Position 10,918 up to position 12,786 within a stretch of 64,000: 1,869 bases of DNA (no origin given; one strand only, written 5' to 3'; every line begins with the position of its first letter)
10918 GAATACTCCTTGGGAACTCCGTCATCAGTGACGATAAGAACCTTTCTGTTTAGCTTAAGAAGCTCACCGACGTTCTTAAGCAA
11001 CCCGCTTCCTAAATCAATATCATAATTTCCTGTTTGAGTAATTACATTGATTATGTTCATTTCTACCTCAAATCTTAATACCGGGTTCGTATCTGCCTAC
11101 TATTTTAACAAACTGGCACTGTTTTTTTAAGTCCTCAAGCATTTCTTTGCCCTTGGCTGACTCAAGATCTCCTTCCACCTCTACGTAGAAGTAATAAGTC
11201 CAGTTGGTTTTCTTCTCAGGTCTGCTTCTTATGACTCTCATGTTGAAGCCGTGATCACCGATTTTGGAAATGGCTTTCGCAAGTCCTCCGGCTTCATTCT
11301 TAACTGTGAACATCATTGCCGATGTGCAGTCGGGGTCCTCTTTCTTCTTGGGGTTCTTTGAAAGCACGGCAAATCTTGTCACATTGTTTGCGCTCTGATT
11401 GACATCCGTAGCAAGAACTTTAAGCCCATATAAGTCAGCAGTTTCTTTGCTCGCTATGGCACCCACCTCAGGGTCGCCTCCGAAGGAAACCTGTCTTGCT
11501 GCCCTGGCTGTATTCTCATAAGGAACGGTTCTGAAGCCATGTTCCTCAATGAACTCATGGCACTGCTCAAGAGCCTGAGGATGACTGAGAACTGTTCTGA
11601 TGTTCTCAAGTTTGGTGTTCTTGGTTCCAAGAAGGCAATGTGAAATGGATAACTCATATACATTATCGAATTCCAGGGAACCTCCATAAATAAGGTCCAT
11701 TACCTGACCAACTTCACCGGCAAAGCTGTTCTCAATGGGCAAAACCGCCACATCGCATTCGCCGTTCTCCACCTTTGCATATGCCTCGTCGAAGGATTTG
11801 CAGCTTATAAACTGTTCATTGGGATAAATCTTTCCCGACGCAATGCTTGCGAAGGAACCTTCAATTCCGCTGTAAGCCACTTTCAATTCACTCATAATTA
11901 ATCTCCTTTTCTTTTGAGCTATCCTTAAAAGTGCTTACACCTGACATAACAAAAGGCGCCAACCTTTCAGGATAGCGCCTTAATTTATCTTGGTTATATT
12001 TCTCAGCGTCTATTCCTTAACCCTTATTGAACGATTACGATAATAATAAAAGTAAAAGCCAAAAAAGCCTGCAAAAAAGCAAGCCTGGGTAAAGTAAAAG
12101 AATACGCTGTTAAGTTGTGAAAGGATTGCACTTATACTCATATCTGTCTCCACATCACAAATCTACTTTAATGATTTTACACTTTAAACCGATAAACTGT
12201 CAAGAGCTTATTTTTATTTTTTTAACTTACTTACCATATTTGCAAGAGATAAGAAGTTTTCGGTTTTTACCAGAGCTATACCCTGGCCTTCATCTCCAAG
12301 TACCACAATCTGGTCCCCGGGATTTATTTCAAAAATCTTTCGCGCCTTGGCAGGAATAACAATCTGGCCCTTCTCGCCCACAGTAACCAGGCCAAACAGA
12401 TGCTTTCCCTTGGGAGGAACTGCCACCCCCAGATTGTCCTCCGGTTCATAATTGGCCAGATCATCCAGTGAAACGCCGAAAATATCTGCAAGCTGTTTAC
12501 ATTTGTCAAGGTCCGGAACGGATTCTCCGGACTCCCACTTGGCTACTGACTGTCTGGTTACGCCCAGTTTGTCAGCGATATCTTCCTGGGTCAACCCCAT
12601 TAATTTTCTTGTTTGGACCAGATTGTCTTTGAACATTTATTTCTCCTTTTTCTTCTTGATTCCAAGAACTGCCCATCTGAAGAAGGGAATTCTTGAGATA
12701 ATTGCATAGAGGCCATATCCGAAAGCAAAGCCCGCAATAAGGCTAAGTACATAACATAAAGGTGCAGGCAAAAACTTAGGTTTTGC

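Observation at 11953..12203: Phe/Tyr-rich leader peptide plus terminator/antiterminator upstream of pheA-aroB-aroC-tyrA-aroF: classical ribosome-mediated attenuation in a Firmicute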

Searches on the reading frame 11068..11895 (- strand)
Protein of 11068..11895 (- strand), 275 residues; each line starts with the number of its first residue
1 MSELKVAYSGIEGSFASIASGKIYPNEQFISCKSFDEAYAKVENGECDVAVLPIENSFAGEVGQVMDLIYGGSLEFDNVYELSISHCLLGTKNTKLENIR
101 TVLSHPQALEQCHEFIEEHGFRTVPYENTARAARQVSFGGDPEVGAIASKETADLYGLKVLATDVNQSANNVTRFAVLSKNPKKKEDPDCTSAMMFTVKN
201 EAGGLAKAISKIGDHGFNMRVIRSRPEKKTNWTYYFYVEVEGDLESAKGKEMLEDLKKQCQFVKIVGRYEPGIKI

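Call 7: search_protein_families(library=pfam, proteins=[window:11068-11895:-])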
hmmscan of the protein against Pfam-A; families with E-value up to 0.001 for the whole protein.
window:11068-11895:- (275 aa): 2 families
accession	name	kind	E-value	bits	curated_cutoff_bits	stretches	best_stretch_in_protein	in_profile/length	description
PF00800.23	PDT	-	8.4e-54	182.6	25.2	1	6-182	1-180/181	Prephenate dehydratase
PF01842.31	ACT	-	2.9e-06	27.4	27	1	196-255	5-63/66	ACT domain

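Call 8: search_protein_families(library=ncbifam, proteins=[window:11068-11895:-])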
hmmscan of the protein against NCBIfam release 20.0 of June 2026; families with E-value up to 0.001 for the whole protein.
window:11068-11895:- (275 aa): 5 families
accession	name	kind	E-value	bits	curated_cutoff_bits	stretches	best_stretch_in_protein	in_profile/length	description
NF008866.0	PRK11899.1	equivalog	1.1e-63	215.2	359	1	4-270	6-274/283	prephenate dehydratase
NF008865.0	PRK11898.1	equivalog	1.3e-61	208.3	219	1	4-270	2-277/284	prephenate dehydratase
NF007910.0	PRK10622.1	equivalog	1.9e-47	162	577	1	5-269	105-375/386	bifunctional chorismate mutase/prephenate dehydratase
TIGR01268.1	Phe4hydrox_tetr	equivalog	3e-09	36.1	704.8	1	191-267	16-92/436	phenylalanine 4-monooxygenase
TIGR01270.1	Trp_5_monoox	equivalog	0.00079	18.2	705.5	0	170-265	12-104/464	tryptophan 5-monooxygenase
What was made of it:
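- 11068..11895 (-): pheA (prephenate dehydratase plus ACT domain, no chorismate mutase domain), first gene of the regulated operon. Calls 7 and 8.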

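Call 9: find_related_loci(query=window:11068-11895:-, collection=genome_contigs, flank=5000)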
Query window:11068-11895:- (275 aa) in genome_contigs; peptide patterns used: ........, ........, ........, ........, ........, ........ (x = any residue, [..] = any of these).
50 stretches matched a pattern; 19 encode a relative of the query (tblastn E <= 1e-3); 19 distinct loci.
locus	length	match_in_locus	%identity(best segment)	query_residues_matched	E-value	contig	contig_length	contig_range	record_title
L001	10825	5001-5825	99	1-275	0e+0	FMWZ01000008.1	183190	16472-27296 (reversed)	Lachnospiraceae bacterium G11 genome assembly, contig: IE05DRAFT_scaffold00005.5, whole genome shotgun sequence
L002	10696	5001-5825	94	1-275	6e-179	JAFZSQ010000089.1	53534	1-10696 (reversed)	MAG: Lachnospiraceae bacterium isolate RGIG8061 Water_buffalos_Rumen-1__c1192769, whole genome shotgun sequence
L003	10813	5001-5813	55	4-275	2e-95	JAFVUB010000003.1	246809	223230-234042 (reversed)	MAG: Clostridia bacterium isolate RGIG5395 Sheep_Colon-3__c138213, whole genome shotgun sequence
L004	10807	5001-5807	52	2-271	1e-92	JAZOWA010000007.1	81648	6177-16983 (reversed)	MAG: Clostridia bacterium isolate T1900045525_YK20190219.MAGScoT_cleanbin_000011 SGB_7675_k141_477346, whole genome shot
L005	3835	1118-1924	52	2-271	3e-92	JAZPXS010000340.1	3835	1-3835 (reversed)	MAG: Clostridia bacterium isolate T1900044650_TS20190116.MAGScoT_cleanbin_000035 SGB_1414_k141_2008818, whole genome sho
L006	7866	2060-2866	52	2-271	8e-92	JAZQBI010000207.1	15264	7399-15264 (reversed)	MAG: Clostridia bacterium isolate T1900044641_TS20190107.MAGScoT_cleanbin_000023 SGB_1256_k141_204252, whole genome shot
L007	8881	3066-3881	54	1-269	9e-92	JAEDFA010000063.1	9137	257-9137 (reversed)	MAG: Treponema sp. isolate MAG072 NODE_8080_length_9137_cov_13.632350, whole genome shotgun sequence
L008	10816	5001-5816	52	1-269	2e-89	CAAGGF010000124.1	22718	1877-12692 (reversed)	MAG TPA_asm: Spirochaetia bacterium, isolate HGM23209, WGS project CAAGGF010000000 data, contig: SRS476193_85_k119_30871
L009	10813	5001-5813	50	5-275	1e-84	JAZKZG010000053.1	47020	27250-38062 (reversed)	MAG: Eubacteriales bacterium isolate T1900045091_TC20190085.MAGScoT_cleanbin_000017 SGB_4703_k141_1288001, whole genome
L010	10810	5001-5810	48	6-275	2e-84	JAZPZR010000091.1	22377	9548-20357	MAG: Eubacteriales bacterium isolate T1900044644_TS20190110.MAGScoT_cleanbin_000054 SGB_1325_k141_861602, whole genome s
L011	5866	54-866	47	5-275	7e-83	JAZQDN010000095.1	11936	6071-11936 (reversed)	MAG: Eubacteriales bacterium isolate T1900044636_TS20190102.MAGScoT_cleanbin_000043 SGB_1154_k141_2698, whole genome sho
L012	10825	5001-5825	48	1-275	3e-82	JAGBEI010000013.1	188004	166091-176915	MAG: Clostridia bacterium isolate RGIG9041 Water_deer_Rectum-4__c144163, whole genome shotgun sequence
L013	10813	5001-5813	48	5-273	2e-82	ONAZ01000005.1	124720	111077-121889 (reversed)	uncultured Lachnospiraceae bacterium isolate RUG145 genome assembly, contig: scaffold_50, whole genome shotgun sequence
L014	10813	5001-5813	48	5-273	1e-82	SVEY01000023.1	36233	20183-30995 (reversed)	MAG: Lachnospiraceae bacterium isolate SIG318 NODE_1855_length_36233_cov_23.289523, whole genome shotgun sequence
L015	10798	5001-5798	49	5-270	6e-82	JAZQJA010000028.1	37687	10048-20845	MAG: Eubacteriales bacterium isolate T1900044621_TS20190087.MAGScoT_cleanbin_000053 SGB_893_k141_1169315, whole genome s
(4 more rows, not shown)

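Call 14: find_related_loci(query=window:11068-11895:-, collection=metagenome_contigs, flank=1500)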
Query window:11068-11895:- (275 aa) in metagenome_contigs; peptide patterns used: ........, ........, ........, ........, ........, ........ (x = any residue, [..] = any of these).
55 stretches matched a pattern; 14 encode a relative of the query (tblastn E <= 1e-3); 14 distinct loci.
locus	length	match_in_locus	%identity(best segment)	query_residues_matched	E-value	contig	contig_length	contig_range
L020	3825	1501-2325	99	1-275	0e+0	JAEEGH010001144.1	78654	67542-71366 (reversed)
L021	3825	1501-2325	95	1-275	0e+0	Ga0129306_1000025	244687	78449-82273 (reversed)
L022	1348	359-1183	86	1-275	9e-179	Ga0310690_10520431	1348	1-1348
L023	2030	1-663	99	55-275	1e-161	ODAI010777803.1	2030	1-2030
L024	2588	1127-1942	54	1-269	5e-95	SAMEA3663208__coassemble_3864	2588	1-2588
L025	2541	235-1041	51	2-269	5e-93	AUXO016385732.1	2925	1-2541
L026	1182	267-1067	49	4-269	4e-95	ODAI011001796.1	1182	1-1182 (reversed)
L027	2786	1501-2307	48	4-270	8e-88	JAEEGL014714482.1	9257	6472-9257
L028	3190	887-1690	48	5-273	1e-84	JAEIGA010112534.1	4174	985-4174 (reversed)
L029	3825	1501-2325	48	1-275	6e-83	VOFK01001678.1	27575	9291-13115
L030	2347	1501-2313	48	5-273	1e-84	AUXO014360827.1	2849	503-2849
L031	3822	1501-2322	45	2-275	3e-79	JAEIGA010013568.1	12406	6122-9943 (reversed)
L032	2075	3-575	54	80-269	2e-63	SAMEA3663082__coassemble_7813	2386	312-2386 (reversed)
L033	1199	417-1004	49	38-233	1e-58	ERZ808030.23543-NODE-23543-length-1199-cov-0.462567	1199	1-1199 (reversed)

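Call 40: find_homologous_proteins(query=window:11068-11895:-, max_evalue=1e-60)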
Query window:11068-11895:- (275 aa): 5391 proteins with E <= 1e-60 among 8000 candidates; the best 120 are listed.
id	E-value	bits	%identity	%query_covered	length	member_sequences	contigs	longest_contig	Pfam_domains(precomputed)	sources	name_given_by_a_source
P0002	8.3e-178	607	99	100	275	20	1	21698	PF00800.24,PF01842.32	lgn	-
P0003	1.3e-153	528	86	100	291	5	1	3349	PF00800.24,PF01842.32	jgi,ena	-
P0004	1.3e-148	512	83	100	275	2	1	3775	PF00800.24,PF01842.32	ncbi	-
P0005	7.7e-138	476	77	100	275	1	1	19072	PF00800.24,PF01842.32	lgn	-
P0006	4.5e-103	362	60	99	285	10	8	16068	PF00800.24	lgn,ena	-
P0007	5.6e-103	362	59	99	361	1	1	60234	PF00800.24,PF01842.32,PF01817.27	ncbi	-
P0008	1.1e-100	355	60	100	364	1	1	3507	PF00800.24,PF01842.32,PF01817.27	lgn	-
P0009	1.2e-99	351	59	100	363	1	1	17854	PF00800.24,PF01817.27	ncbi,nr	ncbi:MAG: chorismate mutase [Lachnospiraceae bacterium]|nr:chorismate mutase [Lachnospiraceae bacter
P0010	7.3e-99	349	59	98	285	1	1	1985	PF00800.24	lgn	-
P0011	2.1e-98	347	59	100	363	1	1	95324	PF00800.24,PF01817.27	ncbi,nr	ncbi:MAG: chorismate mutase [Lachnospiraceae bacterium]|nr:chorismate mutase [Lachnospiraceae bacter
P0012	1.4e-97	344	58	98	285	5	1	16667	PF00800.24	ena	-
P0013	1.7e-97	344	58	100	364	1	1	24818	PF00800.24,PF01842.32,PF01817.27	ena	-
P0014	1.7e-97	344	58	100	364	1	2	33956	PF00800.24,PF01842.32,PF01817.27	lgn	-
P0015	1.7e-97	344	58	100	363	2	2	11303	PF00800.24,PF01817.27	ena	-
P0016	2.7e-97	343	58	100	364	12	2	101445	PF00800.24,PF01842.32,PF01817.27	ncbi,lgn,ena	-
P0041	1.5e-95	338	56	99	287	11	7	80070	PF00800.24,PF01842.32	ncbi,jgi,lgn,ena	jgi:prephenate dehydratase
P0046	2.8e-95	337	57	100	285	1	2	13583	PF00800.24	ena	-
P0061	2.1e-94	334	56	100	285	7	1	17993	PF00800.24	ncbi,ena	-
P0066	3.3e-94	333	54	99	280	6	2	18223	PF00800.24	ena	-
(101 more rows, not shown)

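Call 41: find_encoding_contigs(protein=P0004, flank=1500, max_places=2)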
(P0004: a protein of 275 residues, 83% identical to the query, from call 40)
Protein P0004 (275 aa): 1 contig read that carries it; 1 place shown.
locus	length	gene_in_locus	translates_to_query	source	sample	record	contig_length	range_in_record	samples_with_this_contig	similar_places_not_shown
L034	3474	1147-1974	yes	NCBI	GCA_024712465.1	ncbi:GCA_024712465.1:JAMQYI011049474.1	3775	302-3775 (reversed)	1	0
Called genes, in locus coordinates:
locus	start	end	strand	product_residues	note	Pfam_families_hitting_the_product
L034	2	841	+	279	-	?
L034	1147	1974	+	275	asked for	PF00800:PDT, PF01842:ACT (weak)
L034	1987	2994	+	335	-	PF00465:Fe-ADH (weak), PF13685:Fe-ADH_2 (weak), PF01761:DHQ_synthase, PF24621:DHQS_C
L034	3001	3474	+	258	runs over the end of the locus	?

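Call 42: find_encoding_contigs(protein=P0005, flank=1500, max_places=2)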
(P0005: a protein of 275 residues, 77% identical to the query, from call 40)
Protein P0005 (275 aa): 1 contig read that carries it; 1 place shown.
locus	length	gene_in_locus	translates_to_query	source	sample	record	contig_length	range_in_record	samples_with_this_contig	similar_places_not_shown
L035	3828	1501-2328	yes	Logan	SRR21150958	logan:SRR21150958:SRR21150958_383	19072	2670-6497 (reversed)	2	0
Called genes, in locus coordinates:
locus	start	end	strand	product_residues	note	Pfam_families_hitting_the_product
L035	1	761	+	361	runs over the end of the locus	PF01757:Acyl_transf_3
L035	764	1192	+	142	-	PF12844:HTH_19, PF13443:HTH_26 (faint), PF13560:HTH_31, PF01381:HTH_3, PF04014:MazE_antitoxin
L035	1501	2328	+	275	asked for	PF00800:PDT, PF01842:ACT (weak)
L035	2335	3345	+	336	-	PF00465:Fe-ADH (weak), PF13685:Fe-ADH_2, PF01761:DHQ_synthase, PF24621:DHQS_C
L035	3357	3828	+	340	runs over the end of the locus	PF01264:Chorismate_synt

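Call 43: find_encoding_contigs(protein=P0006, flank=1500, max_places=3)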
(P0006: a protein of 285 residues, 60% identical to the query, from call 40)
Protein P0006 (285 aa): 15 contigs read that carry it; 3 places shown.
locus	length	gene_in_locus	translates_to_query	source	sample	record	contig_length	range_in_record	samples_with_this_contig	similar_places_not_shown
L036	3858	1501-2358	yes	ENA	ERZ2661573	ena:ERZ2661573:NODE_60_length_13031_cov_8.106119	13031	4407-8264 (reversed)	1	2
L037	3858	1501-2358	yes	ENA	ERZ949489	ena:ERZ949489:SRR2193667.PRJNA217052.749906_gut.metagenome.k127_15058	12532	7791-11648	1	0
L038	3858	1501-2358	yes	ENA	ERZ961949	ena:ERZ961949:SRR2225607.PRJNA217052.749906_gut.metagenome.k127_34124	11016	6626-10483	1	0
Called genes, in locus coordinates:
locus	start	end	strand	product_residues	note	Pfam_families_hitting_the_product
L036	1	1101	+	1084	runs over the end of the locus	PF09471:Peptidase_M64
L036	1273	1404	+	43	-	-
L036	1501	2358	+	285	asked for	PF00800:PDT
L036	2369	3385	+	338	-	PF13685:Fe-ADH_2 (weak), PF01761:DHQ_synthase, PF24621:DHQS_C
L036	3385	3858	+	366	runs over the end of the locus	PF01264:Chorismate_synt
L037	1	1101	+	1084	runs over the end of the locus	PF09471:Peptidase_M64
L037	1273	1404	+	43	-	-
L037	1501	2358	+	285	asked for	PF00800:PDT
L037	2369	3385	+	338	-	PF13685:Fe-ADH_2 (weak), PF01761:DHQ_synthase, PF24621:DHQS_C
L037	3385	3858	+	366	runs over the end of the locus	PF01264:Chorismate_synt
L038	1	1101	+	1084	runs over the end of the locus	PF09471:Peptidase_M64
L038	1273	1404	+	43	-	-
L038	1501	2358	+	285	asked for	PF00800:PDT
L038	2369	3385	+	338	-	PF13685:Fe-ADH_2 (weak), PF01761:DHQ_synthase, PF24621:DHQS_C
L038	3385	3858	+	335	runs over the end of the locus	?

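Call 45: find_encoding_contigs(protein=P0012, flank=1000, max_places=1)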
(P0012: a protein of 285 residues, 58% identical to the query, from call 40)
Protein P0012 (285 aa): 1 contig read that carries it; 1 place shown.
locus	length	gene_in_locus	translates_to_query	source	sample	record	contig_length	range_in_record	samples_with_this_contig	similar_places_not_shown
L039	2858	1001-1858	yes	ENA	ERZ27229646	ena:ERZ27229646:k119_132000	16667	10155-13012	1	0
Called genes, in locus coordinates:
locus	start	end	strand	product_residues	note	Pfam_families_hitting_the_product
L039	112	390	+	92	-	PF04365:BrnT_toxin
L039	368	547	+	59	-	-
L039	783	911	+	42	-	-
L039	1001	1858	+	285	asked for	PF00800:PDT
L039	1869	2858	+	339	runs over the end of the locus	PF00465:Fe-ADH (weak), PF13685:Fe-ADH_2 (weak), PF01761:DHQ_synthase, PF24621:DHQS_C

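Call 46: find_encoding_contigs(protein=P0061, flank=1000, max_places=1)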
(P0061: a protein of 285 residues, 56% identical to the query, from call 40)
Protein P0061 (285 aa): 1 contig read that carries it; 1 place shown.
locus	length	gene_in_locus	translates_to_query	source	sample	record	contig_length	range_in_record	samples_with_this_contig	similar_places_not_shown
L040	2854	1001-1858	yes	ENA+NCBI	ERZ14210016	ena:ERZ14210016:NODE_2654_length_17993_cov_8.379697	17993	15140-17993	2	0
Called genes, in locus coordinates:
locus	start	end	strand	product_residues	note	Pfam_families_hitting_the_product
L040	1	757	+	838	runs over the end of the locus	PF12849:PBP_like_2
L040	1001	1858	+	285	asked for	PF00800:PDT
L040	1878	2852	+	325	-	?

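Call 47: find_encoding_contigs(protein=P0041, flank=1000, max_places=1)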
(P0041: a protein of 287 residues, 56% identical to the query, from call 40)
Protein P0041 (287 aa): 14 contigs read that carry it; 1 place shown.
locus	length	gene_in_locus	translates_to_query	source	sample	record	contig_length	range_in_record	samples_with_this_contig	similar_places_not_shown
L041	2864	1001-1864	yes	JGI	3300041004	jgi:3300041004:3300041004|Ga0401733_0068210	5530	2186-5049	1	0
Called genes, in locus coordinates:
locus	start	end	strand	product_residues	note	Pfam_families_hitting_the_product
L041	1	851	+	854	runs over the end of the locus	PF12849:PBP_like_2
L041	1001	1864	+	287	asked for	PF00800:PDT, PF01842:ACT (weak)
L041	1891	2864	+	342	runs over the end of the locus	PF00793:DAHP_synth_1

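Call 48: find_encoding_contigs(protein=P0066, flank=1000, max_places=1)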
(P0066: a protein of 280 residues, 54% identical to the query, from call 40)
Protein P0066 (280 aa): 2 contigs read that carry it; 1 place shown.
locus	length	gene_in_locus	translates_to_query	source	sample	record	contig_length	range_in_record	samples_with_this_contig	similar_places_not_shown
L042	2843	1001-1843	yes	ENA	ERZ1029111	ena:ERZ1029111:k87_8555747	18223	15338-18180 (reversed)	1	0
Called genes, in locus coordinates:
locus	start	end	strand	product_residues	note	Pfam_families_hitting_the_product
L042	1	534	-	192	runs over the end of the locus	?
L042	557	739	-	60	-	-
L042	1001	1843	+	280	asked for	PF00800:PDT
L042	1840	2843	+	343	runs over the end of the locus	PF00793:DAHP_synth_1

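Call 56: find_encoding_contigs(protein=P0007, flank=1000, max_places=1)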
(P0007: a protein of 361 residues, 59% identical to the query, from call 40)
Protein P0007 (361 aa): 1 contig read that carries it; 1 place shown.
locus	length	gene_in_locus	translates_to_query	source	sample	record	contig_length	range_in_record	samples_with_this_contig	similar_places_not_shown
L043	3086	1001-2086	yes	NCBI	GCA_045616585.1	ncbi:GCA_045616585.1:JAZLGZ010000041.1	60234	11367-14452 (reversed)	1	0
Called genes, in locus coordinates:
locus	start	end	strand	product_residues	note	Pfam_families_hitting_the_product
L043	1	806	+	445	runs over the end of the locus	PF03023:MurJ, PF01554:MatE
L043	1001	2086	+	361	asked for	PF01817:CM_2, PF00800:PDT, PF01842:ACT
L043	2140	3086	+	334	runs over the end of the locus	PF00465:Fe-ADH, PF13685:Fe-ADH_2, PF01761:DHQ_synthase, PF24621:DHQS_C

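Call 57: find_encoding_contigs(protein=P0011, flank=1000, max_places=1)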
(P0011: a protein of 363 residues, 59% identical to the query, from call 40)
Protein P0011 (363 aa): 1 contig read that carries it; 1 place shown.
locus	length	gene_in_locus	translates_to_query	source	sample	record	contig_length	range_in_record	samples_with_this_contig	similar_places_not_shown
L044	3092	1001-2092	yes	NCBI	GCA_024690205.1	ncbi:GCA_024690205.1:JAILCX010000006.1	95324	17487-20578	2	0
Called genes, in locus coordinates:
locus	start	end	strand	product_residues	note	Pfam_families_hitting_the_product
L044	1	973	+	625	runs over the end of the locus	PF13522:GATase_6, PF13537:GATase_7, PF01380:SIS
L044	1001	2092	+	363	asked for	PF01817:CM_2, PF00800:PDT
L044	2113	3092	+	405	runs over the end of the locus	PF00275:EPSP_synthase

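Call 58: find_encoding_contigs(protein=P0046, flank=1000, max_places=1)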
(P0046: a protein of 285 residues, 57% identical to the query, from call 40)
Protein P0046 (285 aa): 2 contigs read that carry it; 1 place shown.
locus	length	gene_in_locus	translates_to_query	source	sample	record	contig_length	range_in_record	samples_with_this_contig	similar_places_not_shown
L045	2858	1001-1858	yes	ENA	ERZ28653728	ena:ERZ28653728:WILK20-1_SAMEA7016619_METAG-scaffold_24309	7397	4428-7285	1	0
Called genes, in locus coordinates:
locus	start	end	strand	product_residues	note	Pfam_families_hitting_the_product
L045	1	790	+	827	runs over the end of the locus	PF12849:PBP_like_2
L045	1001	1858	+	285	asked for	PF00800:PDT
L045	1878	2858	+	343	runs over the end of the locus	PF00793:DAHP_synth_1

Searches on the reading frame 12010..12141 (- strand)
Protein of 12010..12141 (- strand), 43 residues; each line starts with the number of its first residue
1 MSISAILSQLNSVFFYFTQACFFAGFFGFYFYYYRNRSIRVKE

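Call 8: search_protein_families(library=ncbifam, proteins=[window:12010-12141:-])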
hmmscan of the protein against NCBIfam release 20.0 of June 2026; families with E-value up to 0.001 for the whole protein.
window:12010-12141:- (43 aa): 0 families

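Call 31: find_homologous_proteins(query=window:12013-12141:-, max_evalue=10)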
Query seq(43 aa) (43 aa): 1 proteins with E <= 10 among 1 candidates.
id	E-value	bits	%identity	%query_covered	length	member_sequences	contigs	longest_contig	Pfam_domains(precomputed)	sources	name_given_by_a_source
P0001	1.6e-19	85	100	100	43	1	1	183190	-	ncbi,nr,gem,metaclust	ncbi:hypothetical protein SAMN02910368_01127 [Lachnospiraceae bacterium G11]|nr:hypothetical protein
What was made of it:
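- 12010..12141 (-): Leader ORF, 43 codons plus UAG: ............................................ Annotated only as hypothetical protein SAMN02910368_01127 of Lachnospiraceae bacterium G11 (call 31).
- It is annotated as a hypothetical protein in the G11 genome (call 31). No protein family matches (call 8), and only one cluster exists among 5.8 billion proteins (call 31).
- Tried and rejected: Only the G11 protein itself was found (call 31).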

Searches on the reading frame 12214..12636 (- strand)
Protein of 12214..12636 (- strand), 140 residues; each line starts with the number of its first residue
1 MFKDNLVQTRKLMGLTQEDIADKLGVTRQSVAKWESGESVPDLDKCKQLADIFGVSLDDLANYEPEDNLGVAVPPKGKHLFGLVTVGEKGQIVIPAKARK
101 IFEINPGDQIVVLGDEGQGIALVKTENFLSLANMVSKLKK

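Call 7: search_protein_families(library=pfam, proteins=[window:12214-12636:-])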
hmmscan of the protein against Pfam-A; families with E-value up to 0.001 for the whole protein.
window:12214-12636:- (140 aa): 11 families
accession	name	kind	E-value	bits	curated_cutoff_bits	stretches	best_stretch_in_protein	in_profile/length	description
PF01381.28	HTH_3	-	3.9e-18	65.7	23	1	9-60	4-55/55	Helix-turn-helix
PF12844.13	HTH_19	-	5.1e-10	39.6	30.2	1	7-62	5-60/64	Helix-turn-helix domain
PF13560.12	HTH_31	-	3.8e-09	37.2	27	1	10-61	10-62/64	Helix-turn-helix domain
PF04014.23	MazE_antitoxin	-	3.2e-08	33.8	24.7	1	84-125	2-43/48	Antidote-toxin recognition MazE, bacterial antitoxin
PF13443.12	HTH_26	-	3.8e-06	27.5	22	1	11-66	7-63/63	Cro/C1-type HTH DNA-binding domain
PF13384.12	HTH_23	-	2.8e-05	24.2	24.6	1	14-34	17-37/50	Homeodomain-like domain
PF07022.19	Phage_CI_repr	-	0.00011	22.9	22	1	17-61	15-58/65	Bacteriophage CI repressor helix-turn-helix domain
PF04545.22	Sigma70_r4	-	0.00031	20.6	24.1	0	7-31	13-37/50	Sigma-70, region 4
PF13545.12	HTH_Crp_2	-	0.00062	20.1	27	0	13-32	21-40/70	Crp-like helix-turn-helix domain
PF13518.12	HTH_28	-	0.00074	20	25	0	11-36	9-34/52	Helix-turn-helix domain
PF14549.12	P22_Cro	-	0.00083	19.5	30.2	0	17-44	12-37/60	DNA-binding transcriptional regulator Cro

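Call 8: search_protein_families(library=ncbifam, proteins=[window:12214-12636:-])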
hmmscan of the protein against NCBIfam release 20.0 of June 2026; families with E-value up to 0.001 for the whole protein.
window:12214-12636:- (140 aa): 15 families
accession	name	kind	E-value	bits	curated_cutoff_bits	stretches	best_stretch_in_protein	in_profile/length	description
NF041951.1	phage_RstR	subfamily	2.3e-17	63.2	80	1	1-67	2-68/108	RstR family transcriptional repressor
TIGR01439.1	lp_hng_hel_AbrB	domain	1.1e-12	47.4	28.3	1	84-125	2-43/44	transcriptional regulator, AbrB family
TIGR03070.1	couple_hipB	subfamily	3.3e-11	43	71.65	1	6-57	7-58/58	type II toxin-antitoxin system Y4mF family antitoxin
NF052239.1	antitox_spr1629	equivalog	6.7e-09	35.3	335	1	4-57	5-58/377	spr1629 family repressor/antitoxin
NF040962.1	near_HgcAB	equivalog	3.7e-08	33.1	70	1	83-132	7-60/70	HgcAB-associated protein HgcC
TIGR03830.1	CxxCG_CxxCG_HTH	subfamily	4.4e-07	29.8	61.8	1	4-42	68-106/127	type II TA system antitoxin MqsA family protein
NF007257.0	PRK09706.1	subfamily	5.9e-07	29.4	101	1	3-54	7-58/135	transcriptional repressor DicA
NF047948.1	male_kill_WMK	equivalog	6.8e-07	29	300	1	10-68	171-229/300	WO male-killing family protein Wmk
TIGR00270.2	TIGR00270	equivalog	3.3e-06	27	110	1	6-61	80-135/159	multiprotein bridging factor aMBF1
NF007408.0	PRK09943.1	equivalog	1.6e-05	24.6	211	1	5-69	11-74/185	HTH-type transcriptional regulator PuuR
NF040522.1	VC1465_fam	subfamily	1.8e-05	24.7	70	1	8-39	3-34/111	VC1465 family Xer recombination activation factor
NF047542.1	telomere_Tap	equivalog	2.3e-05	23.3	600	1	10-52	26-68/695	telomere-associated protein Tap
NF003162.0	PRK04140.1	equivalog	2.8e-05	23.3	263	1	5-57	130-182/317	transcriptional regulator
NF007481.0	PRK10072.1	equivalog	0.00015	22.1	110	0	7-42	39-74/96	HTH-type transcriptional regulator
NF041575.1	antitoxPezA_Strep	equivalog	0.00059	19.8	290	0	1-60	1-60/158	type II toxin-antitoxin system antitoxin PezA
